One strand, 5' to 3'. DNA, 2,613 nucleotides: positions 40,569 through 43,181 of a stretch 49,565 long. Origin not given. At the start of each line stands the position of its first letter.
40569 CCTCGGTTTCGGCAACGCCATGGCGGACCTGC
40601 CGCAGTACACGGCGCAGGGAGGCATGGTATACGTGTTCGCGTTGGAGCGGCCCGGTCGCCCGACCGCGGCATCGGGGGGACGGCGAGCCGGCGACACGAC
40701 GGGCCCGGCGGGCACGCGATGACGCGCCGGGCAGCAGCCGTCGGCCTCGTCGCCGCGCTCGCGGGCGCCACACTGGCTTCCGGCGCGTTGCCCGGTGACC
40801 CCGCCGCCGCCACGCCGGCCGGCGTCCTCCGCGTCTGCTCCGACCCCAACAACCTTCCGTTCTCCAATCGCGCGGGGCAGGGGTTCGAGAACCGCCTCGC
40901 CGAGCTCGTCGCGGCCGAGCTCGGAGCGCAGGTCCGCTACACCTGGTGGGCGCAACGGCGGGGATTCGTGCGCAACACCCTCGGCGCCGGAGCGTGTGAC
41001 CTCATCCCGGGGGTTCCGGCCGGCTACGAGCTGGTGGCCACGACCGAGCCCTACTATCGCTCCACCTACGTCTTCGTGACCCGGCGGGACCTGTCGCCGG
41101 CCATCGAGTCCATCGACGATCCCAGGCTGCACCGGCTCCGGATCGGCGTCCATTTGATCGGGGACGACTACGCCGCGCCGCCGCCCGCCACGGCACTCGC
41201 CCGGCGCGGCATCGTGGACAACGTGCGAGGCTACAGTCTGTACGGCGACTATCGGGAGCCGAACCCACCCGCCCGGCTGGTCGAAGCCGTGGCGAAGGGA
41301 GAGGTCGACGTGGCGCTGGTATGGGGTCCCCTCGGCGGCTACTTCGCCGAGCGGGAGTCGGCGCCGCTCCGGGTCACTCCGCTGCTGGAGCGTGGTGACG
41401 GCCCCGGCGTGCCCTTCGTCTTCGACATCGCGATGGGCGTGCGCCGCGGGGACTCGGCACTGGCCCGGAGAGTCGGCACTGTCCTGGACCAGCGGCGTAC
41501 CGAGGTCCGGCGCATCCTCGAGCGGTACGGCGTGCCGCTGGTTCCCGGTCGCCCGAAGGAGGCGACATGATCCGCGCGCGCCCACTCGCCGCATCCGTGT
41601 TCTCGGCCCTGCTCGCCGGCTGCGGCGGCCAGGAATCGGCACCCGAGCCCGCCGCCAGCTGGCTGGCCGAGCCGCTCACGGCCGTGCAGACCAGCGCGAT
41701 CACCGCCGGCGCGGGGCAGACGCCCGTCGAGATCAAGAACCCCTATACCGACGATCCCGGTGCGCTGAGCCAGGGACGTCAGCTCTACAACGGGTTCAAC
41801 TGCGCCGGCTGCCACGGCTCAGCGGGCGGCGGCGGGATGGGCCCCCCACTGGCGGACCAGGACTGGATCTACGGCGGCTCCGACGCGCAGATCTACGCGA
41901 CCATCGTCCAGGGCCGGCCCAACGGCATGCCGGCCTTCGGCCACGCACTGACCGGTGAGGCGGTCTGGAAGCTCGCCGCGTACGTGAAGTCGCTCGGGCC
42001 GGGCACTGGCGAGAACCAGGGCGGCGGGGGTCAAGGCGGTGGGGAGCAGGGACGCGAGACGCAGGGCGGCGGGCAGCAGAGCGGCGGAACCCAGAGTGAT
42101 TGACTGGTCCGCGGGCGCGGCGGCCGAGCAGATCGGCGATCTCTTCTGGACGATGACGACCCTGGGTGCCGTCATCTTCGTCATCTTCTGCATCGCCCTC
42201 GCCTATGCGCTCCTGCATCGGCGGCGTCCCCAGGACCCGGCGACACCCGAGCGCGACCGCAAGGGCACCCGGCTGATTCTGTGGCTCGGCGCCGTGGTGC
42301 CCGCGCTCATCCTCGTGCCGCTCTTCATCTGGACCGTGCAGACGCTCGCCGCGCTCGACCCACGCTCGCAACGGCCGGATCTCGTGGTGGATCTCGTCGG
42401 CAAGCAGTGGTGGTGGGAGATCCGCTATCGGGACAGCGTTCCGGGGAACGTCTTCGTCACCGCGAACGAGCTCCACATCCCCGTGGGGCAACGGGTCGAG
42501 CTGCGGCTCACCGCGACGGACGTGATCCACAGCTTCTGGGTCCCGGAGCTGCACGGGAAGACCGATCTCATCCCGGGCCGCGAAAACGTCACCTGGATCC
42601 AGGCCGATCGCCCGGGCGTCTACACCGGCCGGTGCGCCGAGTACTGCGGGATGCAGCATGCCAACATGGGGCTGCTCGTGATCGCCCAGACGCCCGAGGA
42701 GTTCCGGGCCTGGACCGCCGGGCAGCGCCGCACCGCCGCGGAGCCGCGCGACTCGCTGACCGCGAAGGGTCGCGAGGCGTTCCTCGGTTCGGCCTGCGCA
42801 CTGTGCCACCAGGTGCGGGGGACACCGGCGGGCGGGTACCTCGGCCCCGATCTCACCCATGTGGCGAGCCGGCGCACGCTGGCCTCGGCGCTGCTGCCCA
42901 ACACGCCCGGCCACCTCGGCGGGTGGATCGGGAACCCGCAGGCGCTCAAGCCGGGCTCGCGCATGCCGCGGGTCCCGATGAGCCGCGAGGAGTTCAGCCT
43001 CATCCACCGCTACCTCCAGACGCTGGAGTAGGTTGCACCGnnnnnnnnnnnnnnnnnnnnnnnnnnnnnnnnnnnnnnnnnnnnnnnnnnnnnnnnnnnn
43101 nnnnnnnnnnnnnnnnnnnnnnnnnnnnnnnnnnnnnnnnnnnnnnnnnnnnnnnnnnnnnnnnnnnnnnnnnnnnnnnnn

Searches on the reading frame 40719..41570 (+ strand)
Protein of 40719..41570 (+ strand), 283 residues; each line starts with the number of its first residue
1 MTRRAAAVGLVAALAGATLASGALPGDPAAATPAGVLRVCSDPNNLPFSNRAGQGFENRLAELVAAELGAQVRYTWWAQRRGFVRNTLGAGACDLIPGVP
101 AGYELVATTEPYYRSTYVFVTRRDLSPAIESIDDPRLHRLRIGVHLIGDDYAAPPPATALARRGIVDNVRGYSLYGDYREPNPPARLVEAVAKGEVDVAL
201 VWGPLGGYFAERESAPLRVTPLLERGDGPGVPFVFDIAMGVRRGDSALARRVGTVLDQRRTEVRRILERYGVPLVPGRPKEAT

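Call 4: search_protein_families(library=pfam, proteins=[window:40719-41570:+], max_evalue=0.01)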
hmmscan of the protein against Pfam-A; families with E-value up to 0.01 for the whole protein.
window:40719-41570:+ (283 aa): 1 family
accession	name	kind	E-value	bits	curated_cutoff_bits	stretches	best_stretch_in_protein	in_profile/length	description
PF00497.25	SBP_bac_3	-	1.6e-06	28.4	26.4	1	37-270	1-129/132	Bacterial extracellular solute-binding proteins, family 3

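Call 5: search_protein_families(library=ncbifam, proteins=[window:40719-41570:+], max_evalue=0.01)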
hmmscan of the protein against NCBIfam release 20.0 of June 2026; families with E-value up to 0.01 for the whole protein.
window:40719-41570:+ (283 aa): 2 families
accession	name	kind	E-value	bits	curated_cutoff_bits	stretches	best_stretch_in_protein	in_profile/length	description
TIGR03871.1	ABC_peri_MoxJ_2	subfamily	9.2e-93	310.1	212.15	1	37-275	2-232/232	quinoprotein dehydrogenase-associated putative ABC transporter substrate-binding protein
TIGR03870.1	ABC_MoxJ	equivalog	2.3e-43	148.4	258.1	1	37-274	2-245/246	methanol oxidation system protein MoxJ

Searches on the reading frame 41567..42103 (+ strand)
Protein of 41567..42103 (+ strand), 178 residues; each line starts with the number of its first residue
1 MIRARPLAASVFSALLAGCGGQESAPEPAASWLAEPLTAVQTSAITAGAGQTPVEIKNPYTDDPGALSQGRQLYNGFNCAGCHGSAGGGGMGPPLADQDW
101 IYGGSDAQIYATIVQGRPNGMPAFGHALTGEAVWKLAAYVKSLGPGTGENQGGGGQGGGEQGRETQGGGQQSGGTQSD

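Call 4: search_protein_families(library=pfam, proteins=[window:41567-42103:+], max_evalue=0.01)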
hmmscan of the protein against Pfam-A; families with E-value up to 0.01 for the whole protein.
window:41567-42103:+ (178 aa): 2 families
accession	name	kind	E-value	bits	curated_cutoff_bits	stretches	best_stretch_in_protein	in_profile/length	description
PF13442.11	Cytochrome_CBB3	-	2.1e-17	63.6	27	1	66-140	2-68/68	Cytochrome C oxidase, cbb3-type, subunit III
PF00034.26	Cytochrom_C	-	4e-10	41.3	21.3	1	69-143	3-89/90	Cytochrome c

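Call 5: search_protein_families(library=ncbifam, proteins=[window:41567-42103:+], max_evalue=0.01)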
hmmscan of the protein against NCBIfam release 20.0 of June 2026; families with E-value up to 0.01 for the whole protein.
window:41567-42103:+ (178 aa): 8 families
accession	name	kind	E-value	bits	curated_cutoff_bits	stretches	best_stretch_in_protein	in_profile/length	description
NF011054.0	PRK14486.1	equivalog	7.4e-17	61.8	447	1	47-142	195-289/294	putative bifunctional cbb3-type cytochrome c oxidase subunit II/cytochrome c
TIGR00782.1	ccoP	equivalog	9.8e-17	61.2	179.95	1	59-146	195-284/285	cytochrome-c oxidase, cbb3-type subunit III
TIGR03872.1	cytochrome_MoxG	equivalog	2.5e-12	47.1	147.8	1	57-147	34-125/133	cytochrome c(L), periplasmic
TIGR04494.1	c550_PedF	equivalog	3.6e-10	39.9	122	1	54-142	37-129/133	cytochrome c-550 PedF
NF050122.1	bc1_QcrC_actin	exception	3.1e-08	33.2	200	1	46-160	116-224/253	cytochrome bc1 complex diheme cytochrome c subunit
NF045774.1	cytochro_C551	exception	1.2e-06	28.4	118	1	38-140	31-106/110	cytochrome c551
NF045773.1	cytochro_C550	exception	1.6e-06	28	125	1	69-141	51-117/118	cytochrome c550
NF045930.1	Cytc6PetJCyano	equivalog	6.5e-05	22.8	135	1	67-141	28-103/110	cytochrome c6 PetJ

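Call 64: search_solved_structures(query=window:41567-42103:+, max_evalue=0.01)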
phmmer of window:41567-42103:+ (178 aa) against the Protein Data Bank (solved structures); distinct sequences matched with E-value up to 0.01: 47.
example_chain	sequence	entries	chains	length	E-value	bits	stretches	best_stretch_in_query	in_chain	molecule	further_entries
3mk7_C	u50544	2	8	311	1.1e-23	87.7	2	61-142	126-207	Cytochrome c oxidase, cbb3-type, subunit P | Cbb3-type cytochrome c oxidase subunit CcoP1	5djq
8smr_G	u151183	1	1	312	4.5e-21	79.2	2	60-143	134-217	Cbb3-type cytochrome c oxidase subunit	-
8snh_G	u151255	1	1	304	7.3e-19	72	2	61-143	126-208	Cbb3-type cytochrome c oxidase subunit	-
9g83_v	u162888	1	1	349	7.3e-16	62.2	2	66-146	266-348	Cbb3-type cytochrome c oxidase subunit CcoP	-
6xkw_p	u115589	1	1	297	1.5e-14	57.9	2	62-146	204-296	Cbb3-type cytochrome c oxidase subunit CcoP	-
6xkx_p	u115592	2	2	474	5.4e-12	49.6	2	64-146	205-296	Cbb3-type cytochrome c oxidase subunit CcoP,Cytochrome c-type cyt cy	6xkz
1mg2_D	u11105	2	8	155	3.2e-10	43.8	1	57-147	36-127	CYTOCHROME C-L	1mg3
2gc4_D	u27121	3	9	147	3.2e-10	43.8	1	57-147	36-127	Cytochrome c-L | CYTOCHROME C551I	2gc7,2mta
2c8s_A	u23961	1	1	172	2.5e-09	40.9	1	57-147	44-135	CYTOCHROME C-L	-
2d0w_A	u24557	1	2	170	4e-09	40.2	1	58-143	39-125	cytochrome cL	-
6f0k_E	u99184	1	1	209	1.4e-06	31.9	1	59-143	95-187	Quinol:cytochrome c oxidoreductase monoheme cytochrome subunit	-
7o38_A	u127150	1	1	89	1.7e-06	31.7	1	71-144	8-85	Cytochrome c-552 Ks_3357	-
9wcx_U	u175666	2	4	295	2.6e-06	31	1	68-158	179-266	Cytochrome bc1 complex cytochrome c subunit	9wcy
3dmi_A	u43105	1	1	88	3.3e-06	30.7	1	67-142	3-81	cytochrome c6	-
7c90_A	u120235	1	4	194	4.1e-06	30.4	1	57-148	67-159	Cytochrome c, mono-and diheme variant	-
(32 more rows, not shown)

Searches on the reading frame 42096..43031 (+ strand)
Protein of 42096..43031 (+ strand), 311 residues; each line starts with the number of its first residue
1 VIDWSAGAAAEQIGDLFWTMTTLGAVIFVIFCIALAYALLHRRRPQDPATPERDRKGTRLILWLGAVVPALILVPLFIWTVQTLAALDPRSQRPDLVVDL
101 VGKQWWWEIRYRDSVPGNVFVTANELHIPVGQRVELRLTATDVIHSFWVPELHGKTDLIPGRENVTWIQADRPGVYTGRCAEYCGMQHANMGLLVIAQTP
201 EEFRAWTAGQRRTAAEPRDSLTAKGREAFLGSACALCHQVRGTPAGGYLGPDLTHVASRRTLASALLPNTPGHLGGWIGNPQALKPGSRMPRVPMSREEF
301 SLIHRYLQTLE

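Call 4: search_protein_families(library=pfam, proteins=[window:42096-43031:+], max_evalue=0.01)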
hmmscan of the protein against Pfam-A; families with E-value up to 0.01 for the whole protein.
window:42096-43031:+ (311 aa): 6 families
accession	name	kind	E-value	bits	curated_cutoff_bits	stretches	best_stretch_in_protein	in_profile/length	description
PF00116.26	COX2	-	5.5e-22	78.4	22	1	122-195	44-117/120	Cytochrome C oxidase subunit II, periplasmic domain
PF00034.26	Cytochrom_C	-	1.6e-09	39.4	21.3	1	223-310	2-89/90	Cytochrome c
PF13473.12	Cupredoxin_1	-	8.4e-05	23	27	1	123-181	34-93/104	Cupredoxin-like domain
PF20176.3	DUF6541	-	0.00064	18.6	29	1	16-96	46-125/646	Family of unknown function (DUF6541)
PF12794.12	MscS_TM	-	0.0018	17.7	28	1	21-78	153-210/339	Mechanosensitive ion channel inner membrane domain 1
PF02790.20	COX2_TM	-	0.0099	16.5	22.8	0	5-76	11-81/88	Cytochrome C oxidase subunit II, transmembrane domain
